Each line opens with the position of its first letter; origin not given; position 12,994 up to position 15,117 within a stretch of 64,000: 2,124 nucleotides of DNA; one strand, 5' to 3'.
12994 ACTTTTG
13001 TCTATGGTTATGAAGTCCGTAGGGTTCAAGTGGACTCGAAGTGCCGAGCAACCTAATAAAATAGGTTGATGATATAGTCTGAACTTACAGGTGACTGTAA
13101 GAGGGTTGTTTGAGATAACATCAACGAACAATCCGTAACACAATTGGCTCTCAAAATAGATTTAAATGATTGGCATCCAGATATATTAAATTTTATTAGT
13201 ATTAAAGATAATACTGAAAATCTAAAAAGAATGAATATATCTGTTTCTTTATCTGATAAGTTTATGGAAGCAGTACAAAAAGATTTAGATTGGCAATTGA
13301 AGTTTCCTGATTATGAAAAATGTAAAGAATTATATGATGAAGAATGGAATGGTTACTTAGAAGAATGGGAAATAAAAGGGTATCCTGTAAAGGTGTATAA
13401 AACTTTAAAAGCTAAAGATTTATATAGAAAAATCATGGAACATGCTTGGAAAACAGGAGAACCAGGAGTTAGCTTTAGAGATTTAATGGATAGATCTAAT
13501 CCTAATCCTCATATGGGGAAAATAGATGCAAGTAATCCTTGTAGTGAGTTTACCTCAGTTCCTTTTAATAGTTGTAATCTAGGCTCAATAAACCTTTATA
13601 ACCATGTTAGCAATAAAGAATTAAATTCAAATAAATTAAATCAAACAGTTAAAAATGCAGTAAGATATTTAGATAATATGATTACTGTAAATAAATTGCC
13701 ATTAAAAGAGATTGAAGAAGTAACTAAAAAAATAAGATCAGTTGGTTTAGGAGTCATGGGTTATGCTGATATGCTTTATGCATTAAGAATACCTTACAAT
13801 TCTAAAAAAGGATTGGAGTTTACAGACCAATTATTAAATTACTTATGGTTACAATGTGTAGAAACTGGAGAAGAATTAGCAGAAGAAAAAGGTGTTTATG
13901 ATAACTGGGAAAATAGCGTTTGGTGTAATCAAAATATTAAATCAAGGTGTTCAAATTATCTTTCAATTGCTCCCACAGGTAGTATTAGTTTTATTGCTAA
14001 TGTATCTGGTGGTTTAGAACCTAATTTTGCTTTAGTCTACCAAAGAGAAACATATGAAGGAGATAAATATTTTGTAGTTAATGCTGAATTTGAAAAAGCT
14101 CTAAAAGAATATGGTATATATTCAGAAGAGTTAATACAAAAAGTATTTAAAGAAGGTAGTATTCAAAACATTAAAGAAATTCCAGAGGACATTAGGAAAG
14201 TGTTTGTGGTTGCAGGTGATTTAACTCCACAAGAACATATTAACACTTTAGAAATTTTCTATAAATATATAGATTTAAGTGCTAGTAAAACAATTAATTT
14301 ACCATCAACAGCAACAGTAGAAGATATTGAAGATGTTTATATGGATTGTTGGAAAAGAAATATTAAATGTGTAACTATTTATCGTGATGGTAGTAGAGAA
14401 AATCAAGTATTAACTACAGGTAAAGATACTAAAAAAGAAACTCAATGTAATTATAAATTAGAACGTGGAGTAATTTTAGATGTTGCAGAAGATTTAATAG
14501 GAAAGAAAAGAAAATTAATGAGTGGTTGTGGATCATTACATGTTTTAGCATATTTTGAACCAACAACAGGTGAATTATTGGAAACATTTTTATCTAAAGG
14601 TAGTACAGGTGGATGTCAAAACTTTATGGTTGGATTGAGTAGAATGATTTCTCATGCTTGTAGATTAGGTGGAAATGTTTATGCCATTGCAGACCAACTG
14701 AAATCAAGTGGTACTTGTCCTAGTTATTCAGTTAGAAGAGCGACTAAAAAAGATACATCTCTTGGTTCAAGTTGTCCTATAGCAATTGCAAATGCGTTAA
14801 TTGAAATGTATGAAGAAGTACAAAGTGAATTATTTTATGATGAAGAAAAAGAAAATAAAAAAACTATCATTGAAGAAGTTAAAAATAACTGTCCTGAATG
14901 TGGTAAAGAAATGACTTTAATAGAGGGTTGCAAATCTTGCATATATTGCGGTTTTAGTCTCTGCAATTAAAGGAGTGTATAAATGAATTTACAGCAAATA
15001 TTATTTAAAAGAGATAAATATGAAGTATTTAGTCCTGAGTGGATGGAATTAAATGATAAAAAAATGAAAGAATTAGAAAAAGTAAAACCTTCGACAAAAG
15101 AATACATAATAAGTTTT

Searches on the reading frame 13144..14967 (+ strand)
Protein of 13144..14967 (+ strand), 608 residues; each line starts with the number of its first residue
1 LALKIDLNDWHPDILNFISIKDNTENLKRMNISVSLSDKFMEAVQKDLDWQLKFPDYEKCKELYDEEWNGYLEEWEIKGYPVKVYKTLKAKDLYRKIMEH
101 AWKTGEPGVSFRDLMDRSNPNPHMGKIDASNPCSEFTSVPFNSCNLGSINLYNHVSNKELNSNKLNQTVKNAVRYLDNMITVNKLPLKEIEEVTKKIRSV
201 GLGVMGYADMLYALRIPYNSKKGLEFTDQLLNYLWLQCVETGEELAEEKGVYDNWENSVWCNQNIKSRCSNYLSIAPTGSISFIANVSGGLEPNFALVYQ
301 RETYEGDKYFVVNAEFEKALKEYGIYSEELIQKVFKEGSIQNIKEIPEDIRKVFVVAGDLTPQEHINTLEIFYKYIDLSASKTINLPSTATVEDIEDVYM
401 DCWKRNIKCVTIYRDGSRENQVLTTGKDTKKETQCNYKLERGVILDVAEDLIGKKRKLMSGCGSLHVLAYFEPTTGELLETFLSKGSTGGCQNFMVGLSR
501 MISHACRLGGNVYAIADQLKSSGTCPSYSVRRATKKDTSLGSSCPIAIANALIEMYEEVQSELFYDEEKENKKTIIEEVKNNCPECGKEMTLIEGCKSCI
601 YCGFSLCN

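Call 33: search_protein_families(library=phrogs, proteins=[window:13144-14967:+], max_evalue=0.00001)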
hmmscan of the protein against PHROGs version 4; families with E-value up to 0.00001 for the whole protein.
window:13144-14967:+ (608 aa): 7 families
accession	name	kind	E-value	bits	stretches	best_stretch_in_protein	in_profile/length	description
phrog_84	-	DNA, RNA and nucleotide metabolism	1.4e-104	352.1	1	7-607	361-973/975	ribonucleoside-diphosphate reductase large subunit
phrog_3844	-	moron, auxiliary metabolic gene and host takeover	6.3e-35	122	2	86-262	87-276/451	NrdA-like aerobic NDP reductase large subunit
phrog_367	-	DNA, RNA and nucleotide metabolism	1.1e-22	81.1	1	12-420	295-657/701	ribonucleotide reductase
phrog_3987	-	DNA, RNA and nucleotide metabolism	3.5e-14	53.3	1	6-147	302-447/467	ribonucleotide reductase large subunit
phrog_22953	-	DNA, RNA and nucleotide metabolism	5e-11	44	1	5-133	50-201/201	ribonucleotide reductase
phrog_23565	-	DNA, RNA and nucleotide metabolism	1.3e-07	32.9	1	474-607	53-198/199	ribonucleotide reductase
phrog_30939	-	DNA, RNA and nucleotide metabolism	1.5e-07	30.7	1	187-383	725-918/977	ribonucleotide reductase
